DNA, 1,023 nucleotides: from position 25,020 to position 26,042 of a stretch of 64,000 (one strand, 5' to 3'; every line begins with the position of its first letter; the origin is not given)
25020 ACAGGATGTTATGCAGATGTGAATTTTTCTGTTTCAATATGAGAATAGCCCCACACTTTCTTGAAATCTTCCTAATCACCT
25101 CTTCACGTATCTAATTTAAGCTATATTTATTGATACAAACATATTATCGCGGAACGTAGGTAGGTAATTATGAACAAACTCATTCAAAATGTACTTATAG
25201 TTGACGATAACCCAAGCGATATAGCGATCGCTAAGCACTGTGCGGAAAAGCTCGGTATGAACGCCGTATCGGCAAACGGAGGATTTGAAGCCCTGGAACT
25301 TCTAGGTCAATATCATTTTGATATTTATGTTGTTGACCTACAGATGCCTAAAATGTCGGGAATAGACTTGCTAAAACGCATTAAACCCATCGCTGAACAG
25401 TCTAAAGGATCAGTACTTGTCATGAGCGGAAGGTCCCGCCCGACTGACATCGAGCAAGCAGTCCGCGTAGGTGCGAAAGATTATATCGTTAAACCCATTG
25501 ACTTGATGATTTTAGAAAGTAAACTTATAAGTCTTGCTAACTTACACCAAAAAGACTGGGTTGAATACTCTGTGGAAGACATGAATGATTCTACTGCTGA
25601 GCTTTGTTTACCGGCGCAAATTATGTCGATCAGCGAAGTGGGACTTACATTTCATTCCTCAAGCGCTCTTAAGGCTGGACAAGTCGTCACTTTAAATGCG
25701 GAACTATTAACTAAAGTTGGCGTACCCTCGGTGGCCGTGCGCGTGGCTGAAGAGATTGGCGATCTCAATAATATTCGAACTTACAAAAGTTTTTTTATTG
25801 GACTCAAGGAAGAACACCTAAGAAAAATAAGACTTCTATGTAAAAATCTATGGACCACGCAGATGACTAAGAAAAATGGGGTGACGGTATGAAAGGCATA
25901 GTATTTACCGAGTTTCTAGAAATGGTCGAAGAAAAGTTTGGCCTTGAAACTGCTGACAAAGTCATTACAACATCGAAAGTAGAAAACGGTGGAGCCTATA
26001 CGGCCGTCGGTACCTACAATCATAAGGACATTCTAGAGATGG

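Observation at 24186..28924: H-NOX gas-sensor phosphorelay with an unconventional output set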

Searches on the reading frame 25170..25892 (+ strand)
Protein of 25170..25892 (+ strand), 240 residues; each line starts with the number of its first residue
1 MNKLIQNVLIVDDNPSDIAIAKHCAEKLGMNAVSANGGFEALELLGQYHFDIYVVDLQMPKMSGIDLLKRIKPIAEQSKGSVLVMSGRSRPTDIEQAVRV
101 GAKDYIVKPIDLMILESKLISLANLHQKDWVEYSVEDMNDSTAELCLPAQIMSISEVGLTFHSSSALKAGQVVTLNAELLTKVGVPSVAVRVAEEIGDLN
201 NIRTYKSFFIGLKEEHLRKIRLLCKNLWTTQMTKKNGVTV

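Call 3: search_protein_families(library=pfam, proteins=[window:25170-25892:+], max_evalue=0.01)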
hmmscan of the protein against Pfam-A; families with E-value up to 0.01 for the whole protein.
window:25170-25892:+ (240 aa): 1 family
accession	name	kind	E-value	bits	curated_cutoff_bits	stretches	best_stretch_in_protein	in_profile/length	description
PF00072.30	Response_reg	-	4.1e-24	85.3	30.2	1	8-116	1-107/111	Response regulator receiver domain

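Call 4: search_protein_families(library=ncbifam, proteins=[window:25170-25892:+], max_evalue=0.01)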
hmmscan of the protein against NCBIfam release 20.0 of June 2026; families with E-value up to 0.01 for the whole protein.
window:25170-25892:+ (240 aa): 95 families (the best 25 are shown)
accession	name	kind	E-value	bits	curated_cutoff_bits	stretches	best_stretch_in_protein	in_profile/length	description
NF007969.0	PRK10693.1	equivalog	7.3e-19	68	329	1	6-115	8-116/337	two-component system response regulator RssB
NF041733.1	resp_reg_CseB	equivalog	8.9e-19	67.8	350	1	7-176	2-161/228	two-component system response regulator CseB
TIGR02875.1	spore_0_A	equivalog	2.8e-17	62.9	200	1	8-164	5-166/262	sporulation transcription factor Spo0A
NF008469.0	PRK11361.1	equivalog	8.6e-17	61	714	1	5-115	4-112/461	acetoacetate metabolism transcriptional regulator AtoC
NF045505.1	RR_RssB_Pseudo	equivalog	3.9e-16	59.1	700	1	4-118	4-117/394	two-component system response regulator RssB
TIGR02956.1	TMAO_torS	equivalog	8.6e-16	57.2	676.5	1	6-123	702-820/967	TMAO reductase system sensor histidine kinase/response regulator TorS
NF008318.0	PRK11107.1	equivalog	3.7e-15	55.1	890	1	4-129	666-791/920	two-component sensor histidine kinase BarA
NF007689.0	PRK10365.1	equivalog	6e-15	55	760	1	7-131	7-130/441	sigma-54-dependent response regulator transcription factor ZraR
NF007901.0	PRK10610.1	equivalog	1.5e-14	54.2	189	1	7-120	7-121/129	chemotaxis response regulator CheY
NF007135.0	PRK09581.1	equivalog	4.3e-14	52.2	474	1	7-126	4-123/457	PleD family two-component system response regulator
NF011874.0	PRK15347.1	equivalog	1.9e-13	49.4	852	1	7-125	692-812/921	two component system sensor kinase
TIGR01818.1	ntrC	equivalog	3e-13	49.4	558.6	1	8-145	1-136/463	nitrogen regulation protein NR(I)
NF041947.1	LuxQ_Vibrio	equivalog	8.4e-13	47.1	1200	1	7-121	724-837/843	quorum-sensing autoinducer 2 sensor kinase/phosphatase LuxQ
TIGR02154.1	PhoB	equivalog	8.8e-13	48.1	296.2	1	6-121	3-118/226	phosphate regulon transcriptional regulator PhoB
NF052596.1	RR_EAL_PvrR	equivalog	1.2e-12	47.1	580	1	6-177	4-176/398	response regulator cyclic di-GMP phosphodiesterase PvrR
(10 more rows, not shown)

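Call 11: find_homologous_proteins(query=window:25170-25889:+)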
Query window:25170-25889:+ (240 aa): 108 proteins with E <= 0.001 among 771 candidates.
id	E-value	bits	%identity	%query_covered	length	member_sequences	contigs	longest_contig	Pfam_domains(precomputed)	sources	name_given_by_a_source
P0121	8.7e-151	518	100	100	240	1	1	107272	PF00072.31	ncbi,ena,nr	ncbi:MAG: hypothetical protein A4S09_03725 [Proteobacteria bacterium SG_bin7]|nr:MAG: hypothetical p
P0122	6.4e-121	420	78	100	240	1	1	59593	PF00072.31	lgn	-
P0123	1.5e-120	419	79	99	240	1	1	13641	PF00072.31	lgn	-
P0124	1.4e-118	413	78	100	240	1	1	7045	PF00072.31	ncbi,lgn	-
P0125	1.0e-113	397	75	100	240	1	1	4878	PF00072.31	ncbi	-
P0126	5.5e-74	267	52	98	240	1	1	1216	PF00072.31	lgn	-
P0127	6.2e-45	172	42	93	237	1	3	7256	PF00072.31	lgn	-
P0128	4.4e-43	166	40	93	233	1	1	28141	PF00072.31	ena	-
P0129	3.8e-41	159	41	92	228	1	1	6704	PF00072.31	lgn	-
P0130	1.3e-40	158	40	93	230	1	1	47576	PF00072.31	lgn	-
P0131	4.2e-40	156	41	93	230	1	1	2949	PF00072.31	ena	-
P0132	5.1e-38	149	36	94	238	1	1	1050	PF00072.31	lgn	-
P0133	1.3e-36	145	37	95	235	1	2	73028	PF00072.31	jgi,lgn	jgi:two-component system chemotaxis response regulator CheY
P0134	1.4e-36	144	38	92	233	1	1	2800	PF00072.31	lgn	-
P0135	1.9e-36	144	40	96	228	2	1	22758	PF00072.31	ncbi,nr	ncbi:MAG: response regulator [Bdellovibrionales bacterium]|nr:response regulator [Bdellovibrionales 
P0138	4.9e-32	130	35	95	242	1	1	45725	PF00072.31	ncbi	ncbi:MAG: response regulator [Bdellovibrionales bacterium]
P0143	1.9e-18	85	30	89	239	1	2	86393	PF00072.31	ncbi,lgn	-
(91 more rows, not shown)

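Call 20: predict_structure(protein=window:25170-25889:+)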
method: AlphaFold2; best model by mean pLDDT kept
length: 240 residues; sequences in the alignment: 1
mean_pLDDT: 48.5   pTM: 0.47
mean pLDDT of the five models: 48.5, 44.2, 42.5, 39.1, 37.5
residues with pLDDT >= 90: 0; 70-90: 60; 50-70: 32; < 50: 148
segments of 3 or more residues with pLDDT < 50: 1-3, 87-91, 101-240
pLDDT, mean of each block of 10 residues (from residue 1): 66 72 68 83 80 72 76 73 56 53 41 43 37 28 25 26 26 35 36 29 30 43 38 29
secondary structure, 60 per line:
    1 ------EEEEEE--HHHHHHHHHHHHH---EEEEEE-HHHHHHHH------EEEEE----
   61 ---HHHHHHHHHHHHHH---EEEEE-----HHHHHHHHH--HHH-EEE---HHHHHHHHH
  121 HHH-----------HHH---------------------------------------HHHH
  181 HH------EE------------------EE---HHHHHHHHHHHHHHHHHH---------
elements in order: E7-12 H15-27 E31-36 H38-45 E52-56 H64-77 E81-85 H91-99 E106-108 H112-123 H177-182 H214-231

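Call 21: find_encoding_contigs(protein=P0130, flank=7000, max_places=2)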
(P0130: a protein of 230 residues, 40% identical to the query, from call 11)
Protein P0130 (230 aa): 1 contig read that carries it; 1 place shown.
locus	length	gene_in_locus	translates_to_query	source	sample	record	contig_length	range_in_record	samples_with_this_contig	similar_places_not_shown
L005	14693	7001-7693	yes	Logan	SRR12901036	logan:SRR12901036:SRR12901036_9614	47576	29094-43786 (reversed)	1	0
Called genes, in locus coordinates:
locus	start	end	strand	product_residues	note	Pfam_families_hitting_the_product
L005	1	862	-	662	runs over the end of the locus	PF05649:Peptidase_M13_N, PF01431:Peptidase_M13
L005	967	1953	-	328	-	-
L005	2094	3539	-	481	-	PF00034:Cytochrom_C (faint), PF13442:Cytochrome_CBB3 (faint)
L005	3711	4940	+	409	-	PF01400:Astacin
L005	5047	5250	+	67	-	PF00072:Response_reg (weak)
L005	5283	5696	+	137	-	PF00072:Response_reg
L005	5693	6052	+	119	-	PF01627:Hpt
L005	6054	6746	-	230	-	PF00072:Response_reg, PF23198:PDE8A_N (weak), PF00486:Trans_reg_C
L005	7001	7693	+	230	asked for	PF00072:Response_reg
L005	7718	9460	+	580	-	PF00512:HisKA, PF02518:HATPase_c, PF00072:Response_reg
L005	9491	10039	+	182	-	PF07700:HNOB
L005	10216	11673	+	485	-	PF07690:MFS_1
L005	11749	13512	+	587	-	PF00654:Voltage_CLC, PF00571:CBS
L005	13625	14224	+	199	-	-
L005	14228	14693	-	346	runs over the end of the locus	PF01544:CorA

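Call 22: find_encoding_contigs(protein=P0133, flank=7000, max_places=2)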
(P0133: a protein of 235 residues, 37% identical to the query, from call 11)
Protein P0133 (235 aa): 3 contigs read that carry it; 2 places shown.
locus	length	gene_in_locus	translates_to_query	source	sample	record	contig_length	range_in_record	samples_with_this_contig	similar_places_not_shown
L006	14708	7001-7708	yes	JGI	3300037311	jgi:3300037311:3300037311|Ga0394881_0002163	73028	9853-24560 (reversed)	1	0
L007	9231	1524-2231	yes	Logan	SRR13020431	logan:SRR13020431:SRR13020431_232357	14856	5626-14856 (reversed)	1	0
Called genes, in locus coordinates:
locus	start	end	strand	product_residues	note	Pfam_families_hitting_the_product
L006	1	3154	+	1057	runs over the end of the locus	-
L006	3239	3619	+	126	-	PF00072:Response_reg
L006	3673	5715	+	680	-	PF00512:HisKA, PF02518:HATPase_c, PF23198:PDE8A_N (weak), PF00072:Response_reg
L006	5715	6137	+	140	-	PF01627:Hpt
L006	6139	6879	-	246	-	PF00072:Response_reg, PF00486:Trans_reg_C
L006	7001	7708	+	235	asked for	PF00072:Response_reg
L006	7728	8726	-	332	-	-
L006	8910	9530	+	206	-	-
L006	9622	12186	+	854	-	-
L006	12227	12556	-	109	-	-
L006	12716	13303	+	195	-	PF00255:GSHPx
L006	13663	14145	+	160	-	-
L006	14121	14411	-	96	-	-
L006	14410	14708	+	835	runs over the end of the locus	PF18911:PKD_4 (weak), PF19030:TSP1_ADAMTS (faint)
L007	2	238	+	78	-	PF00072:Response_reg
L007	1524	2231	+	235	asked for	PF00072:Response_reg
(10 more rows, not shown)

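Call 23: find_encoding_contigs(protein=P0138, flank=7000, max_places=2)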
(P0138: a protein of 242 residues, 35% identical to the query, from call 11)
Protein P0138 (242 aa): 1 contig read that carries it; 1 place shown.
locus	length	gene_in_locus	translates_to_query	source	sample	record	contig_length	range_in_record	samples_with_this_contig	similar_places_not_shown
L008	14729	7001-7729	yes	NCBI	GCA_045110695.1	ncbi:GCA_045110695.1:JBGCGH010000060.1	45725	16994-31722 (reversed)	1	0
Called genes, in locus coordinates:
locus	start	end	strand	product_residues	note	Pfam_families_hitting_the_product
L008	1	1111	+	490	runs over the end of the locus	PF00009:GTP_EFTU, PF01926:MMR_HSR1, PF02421:FeoB_N, PF00009:GTP_EFTU, PF00071:Ras, PF01926:MMR_HSR1, PF02421:FeoB_N, PF14714:KH_dom-like, +7 more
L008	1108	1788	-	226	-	-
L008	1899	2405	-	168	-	-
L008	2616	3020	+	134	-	PF00072:Response_reg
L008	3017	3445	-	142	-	PF01451:LMWPc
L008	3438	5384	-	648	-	PF16177:ACAS_N, PF00501:AMP-binding, PF13193:AMP-binding_C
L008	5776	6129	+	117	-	PF01627:Hpt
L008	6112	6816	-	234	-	PF00072:Response_reg, PF00486:Trans_reg_C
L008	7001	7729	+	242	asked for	PF00072:Response_reg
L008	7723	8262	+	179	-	PF07700:HNOB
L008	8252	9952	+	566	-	PF00512:HisKA, PF02518:HATPase_c, PF00072:Response_reg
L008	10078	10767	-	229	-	PF03167:UDG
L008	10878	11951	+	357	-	PF07995:GSDH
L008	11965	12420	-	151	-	PF00583:Acetyltransf_1 (weak), PF13508:Acetyltransf_7 (weak)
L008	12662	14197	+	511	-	PF00916:Sulfate_transp, PF16983:MFS_MOT1 (weak), PF01740:STAS (weak)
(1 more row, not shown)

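Call 24: predict_structure(alignment_id=A1)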
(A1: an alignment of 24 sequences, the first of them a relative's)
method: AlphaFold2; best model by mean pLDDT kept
length: 240 residues; sequences in the alignment: 24
mean_pLDDT: 89.3   pTM: 0.62
mean pLDDT of the five models: 89.3, 87.8, 87.2, 86.5, 83.4
residues with pLDDT >= 90: 162; 70-90: 64; 50-70: 10; < 50: 4
segments of 3 or more residues with pLDDT < 50: none
pLDDT, mean of each block of 10 residues (from residue 1): 79 96 96 97 94 94 93 89 88 80 89 92 71 84 81 96 92 92 93 93 95 94 94 71
secondary structure, 60 per line:
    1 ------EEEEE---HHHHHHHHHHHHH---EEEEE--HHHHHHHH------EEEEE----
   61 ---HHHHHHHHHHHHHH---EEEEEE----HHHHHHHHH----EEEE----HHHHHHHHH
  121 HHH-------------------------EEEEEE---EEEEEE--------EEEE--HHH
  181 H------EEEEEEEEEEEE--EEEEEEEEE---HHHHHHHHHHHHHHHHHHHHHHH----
elements in order: E7-11 H15-27 E31-35 H38-45 E52-56 H64-77 E81-86 H91-99 E104-107 H112-123 E149-154 E158-163 E172-175 H178-181 E188-199 E202-210 H214-236

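Call 26: find_encoding_contigs(protein=P0143, flank=7000, max_places=2)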
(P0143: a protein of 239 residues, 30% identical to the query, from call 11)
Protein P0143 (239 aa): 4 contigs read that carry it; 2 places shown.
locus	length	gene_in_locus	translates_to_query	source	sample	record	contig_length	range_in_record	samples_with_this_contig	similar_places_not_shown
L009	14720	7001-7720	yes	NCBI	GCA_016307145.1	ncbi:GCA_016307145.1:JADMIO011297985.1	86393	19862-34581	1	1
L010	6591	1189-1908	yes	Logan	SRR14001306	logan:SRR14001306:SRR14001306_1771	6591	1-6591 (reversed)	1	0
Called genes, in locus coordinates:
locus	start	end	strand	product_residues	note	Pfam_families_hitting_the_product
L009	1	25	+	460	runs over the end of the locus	PF03562:MltA, PF06725:3D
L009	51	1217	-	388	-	PF04406:TP6A_N, PF21180:TOP6A-Spo11_Toprim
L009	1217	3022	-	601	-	PF02518:HATPase_c, PF13589:HATPase_c_3, PF09239:Topo-VIb_trans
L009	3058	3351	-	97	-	PF01844:HNH, PF14279:HNH_5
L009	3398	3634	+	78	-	PF01722:BolA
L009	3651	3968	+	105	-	PF00462:Glutaredoxin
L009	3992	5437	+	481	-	-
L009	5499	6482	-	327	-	PF01844:HNH (weak)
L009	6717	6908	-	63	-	PF11127:YgaP-like_TM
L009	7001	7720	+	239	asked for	PF00072:Response_reg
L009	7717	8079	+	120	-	PF00072:Response_reg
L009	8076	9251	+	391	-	PF00672:HAMP (weak), PF00512:HisKA, PF02518:HATPase_c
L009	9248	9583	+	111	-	PF01627:Hpt (weak)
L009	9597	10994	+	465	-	PF01565:FAD_binding_4, PF02913:FAD-oxidase_C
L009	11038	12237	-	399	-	PF00389:2-Hacid_dh, PF02826:2-Hacid_dh_C, PF03446:NAD_binding_2 (weak), PF22629:ACT_AHAS_ss (weak)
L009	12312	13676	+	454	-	PF00072:Response_reg, PF00158:Sigma54_activat, PF14532:Sigma54_activ_2, PF25601:AAA_lid_14, PF02954:HTH_8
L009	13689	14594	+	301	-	PF01148:CTP_transf_1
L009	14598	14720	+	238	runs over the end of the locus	PF01553:Acyltransferase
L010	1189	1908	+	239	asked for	PF00072:Response_reg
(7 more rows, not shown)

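Call 30: fold_search(model_id=the predicted structure, library=pdb)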
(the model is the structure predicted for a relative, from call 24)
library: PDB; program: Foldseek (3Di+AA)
matches with E <= 10: 1831; with E <= 0.001: 612
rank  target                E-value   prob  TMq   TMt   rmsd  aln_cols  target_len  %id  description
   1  4h60                  2.0e-11  1.00  0.47  0.91   1.7       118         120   26  High resolution structure of Vibrio cholerae chemotaxis protein CheY4 crystallized in low pH (4.0) condition (released 2013-08-07)
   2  6rh8_C                7.2e-11  1.00  0.47  0.91   1.7       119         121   28  Revisiting pH-gated conformational switch. Complex HK853 mutant H260A -RR468 mutant D53A pH 5.3 (released 2020-02-19)
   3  6xvu_D                1.0e-10  1.00  0.47  0.77   5.8       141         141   24  Bacteriophytochrome response regulator from Deinococcus radiodurans (released 2021-06-30)
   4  6ifh                  1.7e-10  1.00  0.46  0.91   1.6       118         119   29  Unphosphorylated Spo0F from Paenisporosarcina sp. TG-14 (released 2019-01-16)
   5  3gl9_B                2.6e-10  1.00  0.47  0.91   1.7       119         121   28  The structure of a histidine kinase-response regulator complex sheds light into two-component signaling and reveals a  (released 2009-10-27)
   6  3crn_B                2.7e-10  1.00  0.46  0.85   1.6       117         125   23  Crystal structure of response regulator receiver domain protein (CheY-like) from Methanospirillum hungatei JF-1 (released 2008-04-22)
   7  6rh1_C                4.0e-10  1.00  0.47  0.92   1.7       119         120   28  Revisiting pH-gated conformational switch. Complex HK853-RR468 D53A pH 7 (released 2020-02-19)
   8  3dge_C                4.2e-10  1.00  0.48  0.92   1.7       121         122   28  Structure of a histidine kinase-response regulator complex reveals insights into Two-component signaling and a novel c (released 2009-07-07)
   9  5uht_B                4.8e-10  1.00  0.48  0.93   1.7       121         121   28  Structure of the Thermotoga maritima HK853-BeF3-RR468 complex at pH 5.0 (released 2017-12-27)
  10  3nns_A                5.1e-10  1.00  0.45  0.90   1.7       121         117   20  BeF3 Activated DrrB Receiver Domain (released 2010-08-11)
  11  7qz2_B                5.7e-10  1.00  0.45  0.78   2.4       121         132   25  Crystal structure of GacS D1 domain in complex with BeF3- (released 2022-07-06)
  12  6xvu_C                5.7e-10  1.00  0.43  0.71   3.1       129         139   26  Bacteriophytochrome response regulator from Deinococcus radiodurans (released 2021-06-30)
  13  3w9s_A                6.1e-10  1.00  0.46  0.92   1.6       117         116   25  Crystal Structure Analysis of the N-terminal Receiver domain of Response Regulator PmrA (released 2013-07-24)
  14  4ja2                  6.5e-10  1.00  0.47  0.92   1.6       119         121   28  Structural basis of a rationally rewired protein-protein interface (RR468mutant V13P, L14I, I17M and N21V) (released 2013-09-04)
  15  3rvr_A                6.5e-10  1.00  0.47  0.84   2.4       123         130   32  Structure of the CheYN59D/E89R Molybdate complex (released 2012-05-09)
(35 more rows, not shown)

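Call 39: find_related_loci(query=A1, collection=genome_contigs, flank=8000)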
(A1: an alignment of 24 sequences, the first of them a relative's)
Query A1 (240 aa) in genome_contigs; peptide patterns used: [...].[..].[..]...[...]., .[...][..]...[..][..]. (x = any residue, [..] = any of these).
600 stretches matched a pattern (row limit reached: there are more); 490 encode a relative of the query (tblastn E <= 1e-3); the best 80 are kept; 80 distinct loci.
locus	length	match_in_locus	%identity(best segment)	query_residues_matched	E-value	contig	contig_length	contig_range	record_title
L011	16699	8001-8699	34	2-234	1e-37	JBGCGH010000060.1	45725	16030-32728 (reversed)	MAG: Bdellovibrionales bacterium isolate SGMAG-03 contig60, whole genome shotgun sequence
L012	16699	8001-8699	33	4-234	6e-37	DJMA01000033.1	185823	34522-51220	MAG TPA_asm: Bdellovibrionaceae bacterium UBA6502 UBA6502_contig_30, whole genome shotgun sequence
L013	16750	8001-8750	36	6-126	4e-16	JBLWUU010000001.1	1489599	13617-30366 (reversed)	MAG: Pseudidiomarina sp. isolate EA11-05 A11maxbin.002RE.5K@1, whole genome shotgun sequence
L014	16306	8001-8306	40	8-111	3e-16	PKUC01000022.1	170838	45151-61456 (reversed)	MAG: Desulfuromonas sp. isolate BM508 sc_42, whole genome shotgun sequence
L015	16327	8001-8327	37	7-117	2e-15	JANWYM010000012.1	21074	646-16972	MAG: Abditibacteriales bacterium isolate SKYG70 NODE_12_length_21074_cov_3.436015, whole genome shotgun sequence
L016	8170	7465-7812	38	8-126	4e-15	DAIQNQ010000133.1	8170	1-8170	MAG TPA_asm: Thermonemataceae bacterium isolate CTOTU7332 NODE_13126_length_8170_cov_22.334689, whole genome shotgun seq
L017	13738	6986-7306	31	2-112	5e-15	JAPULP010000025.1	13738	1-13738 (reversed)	MAG: Gemmatimonadetes bacterium isolate KW1-S21_193 KW1-S21_193_cg25, whole genome shotgun sequence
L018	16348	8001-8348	34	7-121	2e-14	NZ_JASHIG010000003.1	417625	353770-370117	Flectobacillus roseus strain LMG 24501 MS24501_ctg003, whole genome shotgun sequence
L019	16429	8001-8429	29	7-145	3e-14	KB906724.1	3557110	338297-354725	Oxalobacteraceae bacterium AB_14 genomic scaffold OxaIDRAFT_scaffold00001.1, whole genome shotgun sequence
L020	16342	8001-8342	33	6-122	7e-14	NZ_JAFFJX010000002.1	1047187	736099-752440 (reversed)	Longitalea arenae strain SYSU D01084 Scaffold2_1, whole genome shotgun sequence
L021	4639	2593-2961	34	7-128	4e-14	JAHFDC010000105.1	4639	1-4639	MAG: Candidatus Methylomirabilota bacterium isolate nzgw236 NODE_11927_length_4640_cov_2.661651, whole genome shotgun se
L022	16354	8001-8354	34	4-119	7e-14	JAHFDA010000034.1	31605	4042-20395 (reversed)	MAG: bacterium isolate nzgw234 NODE_1020_length_31606_cov_4.210799, whole genome shotgun sequence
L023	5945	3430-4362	38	8-116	7e-14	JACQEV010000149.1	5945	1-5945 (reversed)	MAG: Candidatus Methylomirabilota bacterium isolate NC_groundwater_1030_Pr1_S-0.65um_61_9 Montesol18_Sp65_coassembly_sca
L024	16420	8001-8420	31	4-135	8e-14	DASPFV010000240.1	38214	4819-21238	MAG TPA_asm: Vicinamibacterales bacterium isolate SMAG_U16434 k141_235573, whole genome shotgun sequence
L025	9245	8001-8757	30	5-119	1e-13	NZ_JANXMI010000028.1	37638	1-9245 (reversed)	MAG: Rugamonas sp. isolate 337R_concoct_122_sub 337R_k141_109534, whole genome shotgun sequence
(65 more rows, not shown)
